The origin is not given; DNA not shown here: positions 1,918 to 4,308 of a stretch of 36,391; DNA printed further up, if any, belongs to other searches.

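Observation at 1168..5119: AT-rich island encoding an unusually compact glycyl radical enzyme, its activase and a divergent AraC regulator, with no pathway partners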

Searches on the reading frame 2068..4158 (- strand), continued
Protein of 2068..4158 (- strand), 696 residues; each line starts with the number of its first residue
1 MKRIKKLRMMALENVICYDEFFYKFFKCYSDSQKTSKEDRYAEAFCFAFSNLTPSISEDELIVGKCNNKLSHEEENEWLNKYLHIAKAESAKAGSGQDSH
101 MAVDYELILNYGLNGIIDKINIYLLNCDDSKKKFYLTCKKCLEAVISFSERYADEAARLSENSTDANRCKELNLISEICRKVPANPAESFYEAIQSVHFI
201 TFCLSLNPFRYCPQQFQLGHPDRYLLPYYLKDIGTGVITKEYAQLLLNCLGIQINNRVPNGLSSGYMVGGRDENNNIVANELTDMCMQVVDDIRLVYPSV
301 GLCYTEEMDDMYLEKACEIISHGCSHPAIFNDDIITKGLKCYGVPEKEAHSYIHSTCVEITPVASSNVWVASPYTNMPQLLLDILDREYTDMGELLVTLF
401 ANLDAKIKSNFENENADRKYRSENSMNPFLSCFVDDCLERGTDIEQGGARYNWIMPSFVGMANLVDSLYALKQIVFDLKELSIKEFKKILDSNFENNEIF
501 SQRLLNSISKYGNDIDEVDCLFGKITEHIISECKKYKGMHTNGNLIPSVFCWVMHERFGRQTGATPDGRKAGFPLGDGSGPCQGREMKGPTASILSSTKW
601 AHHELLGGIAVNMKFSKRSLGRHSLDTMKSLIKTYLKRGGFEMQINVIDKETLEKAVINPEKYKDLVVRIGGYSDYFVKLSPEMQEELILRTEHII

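Call 6: find_homologous_proteins(query=window:2068-4158:-, max_evalue=1e-20)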
Query window:2068-4158:- (696 aa): 1384 proteins with E <= 1e-20 among 7100 candidates; the best 120 are listed.
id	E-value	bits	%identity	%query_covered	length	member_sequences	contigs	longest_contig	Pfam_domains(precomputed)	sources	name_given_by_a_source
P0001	0.0e+0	1501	93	100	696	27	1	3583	PF02901.21,PF01228.27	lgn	-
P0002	0.0e+0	1338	82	100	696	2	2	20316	PF02901.21,PF01228.27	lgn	-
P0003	0.0e+0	1321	82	100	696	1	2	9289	PF02901.21,PF01228.27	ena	-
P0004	0.0e+0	1308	80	100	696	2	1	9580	PF02901.21,PF01228.27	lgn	-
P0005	0.0e+0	1288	79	100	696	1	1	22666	PF02901.21,PF01228.27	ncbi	-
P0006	0.0e+0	1277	79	100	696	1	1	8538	PF02901.21,PF01228.27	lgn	-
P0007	0.0e+0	1275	86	91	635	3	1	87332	PF02901.21,PF01228.27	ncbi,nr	ncbi:MAG: hypothetical protein E7408_00535 [Ruminococcaceae bacterium]|nr:hypothetical protein [Osci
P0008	0.0e+0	1275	79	100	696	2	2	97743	PF02901.21,PF01228.27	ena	-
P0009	0.0e+0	1262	78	100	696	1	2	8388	PF02901.21,PF01228.27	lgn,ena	-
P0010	0.0e+0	1261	77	100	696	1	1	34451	PF02901.21,PF01228.27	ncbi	-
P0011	0.0e+0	1241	76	100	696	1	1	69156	PF02901.21,PF01228.27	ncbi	-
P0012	0.0e+0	1241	84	90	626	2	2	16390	PF02901.21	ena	-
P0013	0.0e+0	1230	76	100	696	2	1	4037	PF02901.21,PF01228.27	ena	-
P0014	0.0e+0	1228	77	100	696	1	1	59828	PF02901.21,PF01228.27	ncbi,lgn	-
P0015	0.0e+0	1226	77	100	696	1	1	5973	PF02901.21,PF01228.27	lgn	-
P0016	0.0e+0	1209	74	100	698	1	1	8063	PF02901.21,PF01228.27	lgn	-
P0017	0.0e+0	1207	74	100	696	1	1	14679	PF02901.21,PF01228.27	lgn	-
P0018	0.0e+0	1204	74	100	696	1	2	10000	PF02901.21,PF01228.27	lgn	-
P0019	0.0e+0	1196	74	100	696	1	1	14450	PF02901.21,PF01228.27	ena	-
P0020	0.0e+0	1193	74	100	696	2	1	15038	PF02901.21,PF01228.27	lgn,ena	-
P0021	0.0e+0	1186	73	100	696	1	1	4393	PF02901.21,PF01228.27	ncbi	-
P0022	0.0e+0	1185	73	100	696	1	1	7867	PF02901.21,PF01228.27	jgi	-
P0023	0.0e+0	1180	74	100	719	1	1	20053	PF02901.21,PF01228.27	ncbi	-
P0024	0.0e+0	1175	73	100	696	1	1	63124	PF02901.21,PF01228.27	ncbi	-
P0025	0.0e+0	1173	73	100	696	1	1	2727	PF02901.21,PF01228.27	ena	-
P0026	0.0e+0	1172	72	100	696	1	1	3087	PF02901.21,PF01228.27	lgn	-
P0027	0.0e+0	1170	72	100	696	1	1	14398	PF02901.21,PF01228.27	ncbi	-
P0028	0.0e+0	1164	72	100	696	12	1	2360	PF02901.21,PF01228.27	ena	-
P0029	0.0e+0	1164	72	100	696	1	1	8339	PF02901.21,PF01228.27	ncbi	-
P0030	0.0e+0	1163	72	100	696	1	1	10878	PF02901.21,PF01228.27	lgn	-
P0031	0.0e+0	1162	73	100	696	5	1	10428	PF02901.21,PF01228.27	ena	-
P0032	0.0e+0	1156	70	100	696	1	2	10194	PF02901.21,PF01228.27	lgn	-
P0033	0.0e+0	1144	72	100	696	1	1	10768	PF02901.21,PF01228.27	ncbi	-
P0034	0.0e+0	1131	70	100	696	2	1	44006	PF02901.21,PF01228.27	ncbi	-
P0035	0.0e+0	1128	70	100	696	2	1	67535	PF02901.21,PF01228.27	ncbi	-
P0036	0.0e+0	1127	71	100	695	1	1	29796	PF02901.21,PF01228.27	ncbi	-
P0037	0.0e+0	1121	70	100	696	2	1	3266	PF02901.21,PF01228.27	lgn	-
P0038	0.0e+0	1119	69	100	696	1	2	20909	PF02901.21,PF01228.27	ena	-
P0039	0.0e+0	1118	69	100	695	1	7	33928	PF02901.21,PF01228.27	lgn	-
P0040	0.0e+0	1117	70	100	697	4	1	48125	PF02901.21,PF01228.27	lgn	-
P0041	0.0e+0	1116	69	100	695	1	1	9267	PF02901.21,PF01228.27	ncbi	-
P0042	0.0e+0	1113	80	86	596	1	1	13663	PF02901.21,PF01228.27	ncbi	-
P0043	0.0e+0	1113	69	100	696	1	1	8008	PF02901.21,PF01228.27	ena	-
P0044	0.0e+0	1112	69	100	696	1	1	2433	PF02901.21,PF01228.27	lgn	-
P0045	0.0e+0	1111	69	100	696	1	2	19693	PF02901.21,PF01228.27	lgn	-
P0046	0.0e+0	1108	68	100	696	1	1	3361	PF02901.21,PF01228.27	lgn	-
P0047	0.0e+0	1108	69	100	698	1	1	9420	PF02901.21,PF01228.27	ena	-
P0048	0.0e+0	1107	69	100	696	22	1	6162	PF02901.21,PF01228.27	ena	-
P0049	0.0e+0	1106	68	100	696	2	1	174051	PF02901.21,PF01228.27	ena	-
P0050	0.0e+0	1106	70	100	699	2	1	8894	PF02901.21,PF01228.27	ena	-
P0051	0.0e+0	1105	68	100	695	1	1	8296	PF02901.21,PF01228.27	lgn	-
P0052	0.0e+0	1104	68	100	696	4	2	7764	PF02901.21,PF01228.27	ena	-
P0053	0.0e+0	1103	68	100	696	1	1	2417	PF02901.21,PF01228.27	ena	-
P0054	0.0e+0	1102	69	100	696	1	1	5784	PF02901.21,PF01228.27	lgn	-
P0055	0.0e+0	1101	67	100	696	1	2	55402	PF02901.21,PF01228.27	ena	-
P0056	0.0e+0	1100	68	100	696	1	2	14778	PF02901.21,PF01228.27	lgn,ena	-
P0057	0.0e+0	1100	68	100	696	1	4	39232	PF02901.21,PF01228.27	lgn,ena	-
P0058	0.0e+0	1099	69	100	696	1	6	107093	PF02901.21,PF01228.27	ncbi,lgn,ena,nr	ncbi:MAG: hypothetical protein IJN07_06335 [Clostridia bacterium]|nr:hypothetical protein [Clostridi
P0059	0.0e+0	1099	67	100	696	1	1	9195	PF02901.21,PF01228.27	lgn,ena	-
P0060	0.0e+0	1099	67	100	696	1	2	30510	PF02901.21,PF01228.27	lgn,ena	-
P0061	0.0e+0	1098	68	100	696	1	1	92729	PF02901.21,PF01228.27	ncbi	-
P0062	0.0e+0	1098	68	100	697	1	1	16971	PF02901.21,PF01228.27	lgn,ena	-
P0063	0.0e+0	1098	68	100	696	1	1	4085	PF02901.21,PF01228.27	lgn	-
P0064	0.0e+0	1095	68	100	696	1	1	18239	PF02901.21,PF01228.27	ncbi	-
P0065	0.0e+0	1095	68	100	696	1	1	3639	PF02901.21,PF01228.27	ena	-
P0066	0.0e+0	1092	67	100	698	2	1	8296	PF02901.21,PF01228.27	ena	-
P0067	0.0e+0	1092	67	100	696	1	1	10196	PF02901.21,PF01228.27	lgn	-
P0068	0.0e+0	1092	66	100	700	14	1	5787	PF02901.21,PF01228.27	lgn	-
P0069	0.0e+0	1088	67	100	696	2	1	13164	PF02901.21,PF01228.27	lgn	-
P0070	0.0e+0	1088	68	100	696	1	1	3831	PF02901.21,PF01228.27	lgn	-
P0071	0.0e+0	1088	69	100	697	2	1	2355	PF02901.21,PF01228.27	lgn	-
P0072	0.0e+0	1088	68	100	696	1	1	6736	PF02901.21,PF01228.27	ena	-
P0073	0.0e+0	1087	67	100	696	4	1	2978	PF02901.21,PF01228.27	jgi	-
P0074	0.0e+0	1087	67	100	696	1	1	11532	PF02901.21,PF01228.27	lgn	-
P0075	0.0e+0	1086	69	100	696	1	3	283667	PF02901.21,PF01228.27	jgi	-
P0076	0.0e+0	1086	68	100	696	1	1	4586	PF02901.21,PF01228.27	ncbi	-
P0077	0.0e+0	1086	69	100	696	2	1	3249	PF02901.21,PF01228.27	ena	-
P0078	0.0e+0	1086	66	100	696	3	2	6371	PF02901.21,PF01228.27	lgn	-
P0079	0.0e+0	1086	67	99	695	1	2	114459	PF02901.21,PF01228.27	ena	-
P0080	0.0e+0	1085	68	100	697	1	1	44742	PF02901.21,PF01228.27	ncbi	-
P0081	0.0e+0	1084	68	100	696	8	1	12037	PF02901.21,PF01228.27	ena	-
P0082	0.0e+0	1084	67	100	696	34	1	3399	PF02901.21,PF01228.27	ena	-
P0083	0.0e+0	1083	69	100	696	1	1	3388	PF02901.21,PF01228.27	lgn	-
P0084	0.0e+0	1083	68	100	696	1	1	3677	PF02901.21,PF01228.27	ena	-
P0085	0.0e+0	1082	67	100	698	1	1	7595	PF02901.21,PF01228.27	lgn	-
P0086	0.0e+0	1081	67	100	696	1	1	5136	PF02901.21,PF01228.27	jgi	-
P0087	0.0e+0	1080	67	100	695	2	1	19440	PF02901.21,PF01228.27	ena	-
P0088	0.0e+0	1080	69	100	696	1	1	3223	PF02901.21,PF01228.27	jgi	-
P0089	0.0e+0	1080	67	100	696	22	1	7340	PF02901.21,PF01228.27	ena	-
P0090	0.0e+0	1079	67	100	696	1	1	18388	PF02901.21,PF01228.27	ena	-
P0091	0.0e+0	1079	68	100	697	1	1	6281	PF02901.21,PF01228.27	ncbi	-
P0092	0.0e+0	1078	67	100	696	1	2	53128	PF02901.21,PF01228.27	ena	-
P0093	0.0e+0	1078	67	100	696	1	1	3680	PF02901.21,PF01228.27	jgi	-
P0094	0.0e+0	1077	67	100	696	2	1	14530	PF02901.21,PF01228.27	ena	-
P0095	0.0e+0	1077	67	100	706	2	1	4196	PF02901.21,PF01228.27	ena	-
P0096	0.0e+0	1077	67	100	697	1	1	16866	PF02901.21,PF01228.27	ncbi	-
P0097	0.0e+0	1077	67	100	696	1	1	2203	PF02901.21,PF01228.27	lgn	-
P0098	0.0e+0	1076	67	100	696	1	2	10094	PF02901.21,PF01228.27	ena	-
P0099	0.0e+0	1075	67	100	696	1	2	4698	PF02901.21,PF01228.27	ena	-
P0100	0.0e+0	1075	68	100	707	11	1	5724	PF02901.21,PF01228.27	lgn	-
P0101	0.0e+0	1075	67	100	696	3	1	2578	PF02901.21,PF01228.27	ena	-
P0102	0.0e+0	1075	66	100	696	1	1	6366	PF02901.21,PF01228.27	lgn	-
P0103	0.0e+0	1075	67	100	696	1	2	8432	PF02901.21,PF01228.27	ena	-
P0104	0.0e+0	1074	67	100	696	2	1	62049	PF02901.21,PF01228.27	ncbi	-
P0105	0.0e+0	1074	67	100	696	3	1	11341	PF02901.21,PF01228.27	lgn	-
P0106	0.0e+0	1074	68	100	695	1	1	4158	PF02901.21,PF01228.27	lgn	-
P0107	0.0e+0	1073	67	100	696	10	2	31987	PF02901.21,PF01228.27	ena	-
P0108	0.0e+0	1073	67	100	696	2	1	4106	PF02901.21,PF01228.27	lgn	-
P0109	0.0e+0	1073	68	100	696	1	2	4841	PF02901.21,PF01228.27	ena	-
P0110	0.0e+0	1073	67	100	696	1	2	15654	PF02901.21,PF01228.27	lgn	-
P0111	0.0e+0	1071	72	92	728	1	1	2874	PF02901.21,PF01228.27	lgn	-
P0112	0.0e+0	1071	67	100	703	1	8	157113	PF02901.21,PF01228.27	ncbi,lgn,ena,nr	ncbi:MAG: hypothetical protein J6A69_04780 [Clostridia bacterium]|nr:hypothetical protein [Clostridi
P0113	0.0e+0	1071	66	100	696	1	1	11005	PF02901.21,PF01228.27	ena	-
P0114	0.0e+0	1070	67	100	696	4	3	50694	PF02901.21,PF01228.27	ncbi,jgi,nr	ncbi:MAG: hypothetical protein E7634_00890 [Ruminococcaceae bacterium]|nr:hypothetical protein [Osci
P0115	0.0e+0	1070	66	100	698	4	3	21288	PF02901.21,PF01228.27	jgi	-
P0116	0.0e+0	1070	67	100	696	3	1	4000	PF02901.21,PF01228.27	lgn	-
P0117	0.0e+0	1070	66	100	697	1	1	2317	PF02901.21,PF01228.27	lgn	-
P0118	0.0e+0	1070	68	100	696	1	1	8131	PF02901.21,PF01228.27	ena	-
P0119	0.0e+0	1069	67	100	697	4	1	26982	PF02901.21,PF01228.27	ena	-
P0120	0.0e+0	1069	67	100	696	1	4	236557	PF02901.21,PF01228.27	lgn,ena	-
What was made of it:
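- More than 100 clusters at 66-93% identity are almost all 696 aa (call 6).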

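Call 8: find_encoding_contigs(protein=P0075, flank=10000, max_places=3)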
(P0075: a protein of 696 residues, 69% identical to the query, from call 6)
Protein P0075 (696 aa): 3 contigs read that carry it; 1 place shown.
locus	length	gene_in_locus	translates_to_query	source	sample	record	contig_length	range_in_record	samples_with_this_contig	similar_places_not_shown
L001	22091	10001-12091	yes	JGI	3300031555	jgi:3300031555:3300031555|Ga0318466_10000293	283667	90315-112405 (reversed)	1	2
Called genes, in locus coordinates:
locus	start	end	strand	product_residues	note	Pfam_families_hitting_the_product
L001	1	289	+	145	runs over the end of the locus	PF01592:NifU_N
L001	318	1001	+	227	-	PF01522:Polysacc_deac_1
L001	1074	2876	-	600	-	PF07833:Cu_amine_oxidN1, PF14286:DHHW, PF16822:ALGX (weak)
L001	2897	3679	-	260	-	-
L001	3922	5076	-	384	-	PF00091:Tubulin, PF12327:FtsZ_C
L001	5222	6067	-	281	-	PF08478:POTRA_1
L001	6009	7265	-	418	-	PF00275:EPSP_synthase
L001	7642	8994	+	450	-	PF02812:ELFV_dehydrog_N, PF00208:ELFV_dehydrog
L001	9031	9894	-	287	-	PF02311:AraC_binding, PF07883:Cupin_2, PF00165:HTH_AraC (weak), PF12833:HTH_18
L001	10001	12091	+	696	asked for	PF02901:PFL-like, PF01228:Gly_radical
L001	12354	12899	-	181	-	PF05683:Fumerase_C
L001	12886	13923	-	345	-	PF00702:Hydrolase, PF13419:HAD_2 (faint), PF13242:Hydrolase_like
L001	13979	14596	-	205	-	PF00475:IGPD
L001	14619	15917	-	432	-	PF00815:Histidinol_dh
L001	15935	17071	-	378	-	PF00226:DnaJ, PF01556:DnaJ_C, PF00684:DnaJ_CXXCXGXG, PF27439:DnaJ_C_2 (weak)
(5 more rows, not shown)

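Call 9: find_encoding_contigs(protein=P0049, flank=10000, max_places=3)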
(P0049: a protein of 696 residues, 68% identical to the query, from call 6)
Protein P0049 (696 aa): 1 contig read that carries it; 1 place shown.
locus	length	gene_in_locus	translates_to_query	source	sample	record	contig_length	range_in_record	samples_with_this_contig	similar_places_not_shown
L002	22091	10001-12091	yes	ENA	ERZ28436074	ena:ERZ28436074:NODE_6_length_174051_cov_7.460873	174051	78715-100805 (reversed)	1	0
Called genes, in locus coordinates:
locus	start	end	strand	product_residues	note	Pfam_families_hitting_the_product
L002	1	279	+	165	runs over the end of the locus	PF07638:Sigma70_ECF (weak), PF04542:Sigma70_r2, PF08281:Sigma70_r4_2, PF04545:Sigma70_r4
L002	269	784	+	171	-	-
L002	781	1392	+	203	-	-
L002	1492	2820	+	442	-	PF03062:MBOAT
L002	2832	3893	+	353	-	PF14286:DHHW (faint)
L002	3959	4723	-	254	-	PF14808:TMEM164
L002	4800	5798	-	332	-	PF14486:DUF4432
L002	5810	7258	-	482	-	PF04389:Peptidase_M28 (weak), PF01546:Peptidase_M20, PF07687:M20_dimer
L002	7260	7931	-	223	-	-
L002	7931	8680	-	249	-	PF16481:DUF5058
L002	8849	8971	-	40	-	-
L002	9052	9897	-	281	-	PF02311:AraC_binding, PF07883:Cupin_2 (weak), PF00165:HTH_AraC, PF12833:HTH_18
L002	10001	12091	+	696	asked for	PF02901:PFL-like, PF01228:Gly_radical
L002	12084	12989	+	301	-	PF13353:Fer4_12, PF04055:Radical_SAM, PF12838:Fer4_7 (faint), PF12797:Fer4_2 (faint), PF13237:Fer4_10 (weak), PF00037:Fer4 (weak), PF12837:Fer4_6 (weak)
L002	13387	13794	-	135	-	-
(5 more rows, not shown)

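Call 11: find_encoding_contigs(protein=P0120, flank=10000, max_places=3)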
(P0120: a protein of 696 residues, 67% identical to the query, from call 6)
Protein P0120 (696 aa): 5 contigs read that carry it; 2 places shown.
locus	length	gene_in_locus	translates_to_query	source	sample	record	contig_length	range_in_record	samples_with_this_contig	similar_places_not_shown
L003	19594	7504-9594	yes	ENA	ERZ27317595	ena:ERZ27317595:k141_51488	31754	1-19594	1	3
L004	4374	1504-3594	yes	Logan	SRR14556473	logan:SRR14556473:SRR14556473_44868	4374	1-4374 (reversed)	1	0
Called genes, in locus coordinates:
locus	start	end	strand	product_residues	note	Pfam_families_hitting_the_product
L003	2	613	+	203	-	?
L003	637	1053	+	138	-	PF02579:Nitro_FeMo-Co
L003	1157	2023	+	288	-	PF00440:TetR_N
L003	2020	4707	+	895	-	-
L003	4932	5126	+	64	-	-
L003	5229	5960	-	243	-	-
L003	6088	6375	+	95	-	PF12844:HTH_19, PF13560:HTH_31 (weak), PF01381:HTH_3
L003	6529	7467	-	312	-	PF02311:AraC_binding, PF07883:Cupin_2 (weak), PF00165:HTH_AraC, PF12833:HTH_18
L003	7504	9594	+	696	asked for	PF02901:PFL-like, PF01228:Gly_radical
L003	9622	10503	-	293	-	PF00126:HTH_1, PF03466:LysR_substrate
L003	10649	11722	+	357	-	PF00180:Iso_dh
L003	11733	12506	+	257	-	PF00753:Lactamase_B, PF19583:ODP (faint)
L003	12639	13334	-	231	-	-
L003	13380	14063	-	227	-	-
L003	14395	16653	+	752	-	PF08531:Bac_rhamnosid_N, PF05592:Bac_rhamnosid, PF17389:Bac_rhamnosid6H, PF17390:Bac_rhamnosid_C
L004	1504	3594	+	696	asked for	PF02901:PFL-like, PF01228:Gly_radical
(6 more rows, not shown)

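Call 12: find_encoding_contigs(protein=P0112, flank=10000, max_places=3)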
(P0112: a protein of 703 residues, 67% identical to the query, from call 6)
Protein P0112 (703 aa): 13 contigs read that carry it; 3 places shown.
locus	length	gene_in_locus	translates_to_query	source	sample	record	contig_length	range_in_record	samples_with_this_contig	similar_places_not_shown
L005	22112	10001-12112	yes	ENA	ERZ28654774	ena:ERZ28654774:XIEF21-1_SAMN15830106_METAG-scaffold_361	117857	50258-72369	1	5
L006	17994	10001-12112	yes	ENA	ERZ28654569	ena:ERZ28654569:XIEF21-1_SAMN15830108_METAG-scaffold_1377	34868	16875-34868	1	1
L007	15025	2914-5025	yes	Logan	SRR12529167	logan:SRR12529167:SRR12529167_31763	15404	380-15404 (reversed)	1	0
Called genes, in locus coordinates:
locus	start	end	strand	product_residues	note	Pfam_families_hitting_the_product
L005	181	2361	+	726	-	PF03477:ATP-cone, PF13597:NRDD, PF01228:Gly_radical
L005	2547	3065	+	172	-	PF13353:Fer4_12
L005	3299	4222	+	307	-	PF00246:Peptidase_M14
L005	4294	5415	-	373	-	PF00365:PFK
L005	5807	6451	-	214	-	PF01613:Flavin_Reduct, PF21349:RUBY_RBDX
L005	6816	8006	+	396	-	PF01996:F420_ligase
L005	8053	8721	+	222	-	PF00756:Esterase (faint), PF02230:Abhydrolase_2 (faint), PF01738:DLH, PF12146:Hydrolase_4 (faint), PF00326:Peptidase_S9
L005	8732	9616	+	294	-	PF00892:EamA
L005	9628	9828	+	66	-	PF11213:DUF3006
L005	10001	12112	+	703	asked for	PF02901:PFL-like, PF01228:Gly_radical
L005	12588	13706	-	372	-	PF13527:Acetyltransf_9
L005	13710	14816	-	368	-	PF08240:ADH_N, PF16912:Glu_dehyd_C, PF00107:ADH_zinc_N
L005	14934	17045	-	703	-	PF02901:PFL-like, PF01228:Gly_radical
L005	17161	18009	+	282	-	PF12833:HTH_18, PF00165:HTH_AraC (weak)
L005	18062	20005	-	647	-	PF16334:DUF4964, PF17168:DUF5127, PF16335:GtaA_6_Hairpin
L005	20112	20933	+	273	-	PF02311:AraC_binding, PF12833:HTH_18, PF00165:HTH_AraC (weak)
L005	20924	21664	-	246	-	PF00106:adh_short, PF01370:Epimerase (weak), PF08659:KR, PF13460:NAD_binding_10 (faint), PF13561:adh_short_C2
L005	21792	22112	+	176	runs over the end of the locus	PF05389:MecA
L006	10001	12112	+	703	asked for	PF02901:PFL-like, PF01228:Gly_radical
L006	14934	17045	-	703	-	PF02901:PFL-like, PF01228:Gly_radical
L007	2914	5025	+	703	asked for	PF02901:PFL-like, PF01228:Gly_radical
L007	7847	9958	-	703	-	PF02901:PFL-like, PF01228:Gly_radical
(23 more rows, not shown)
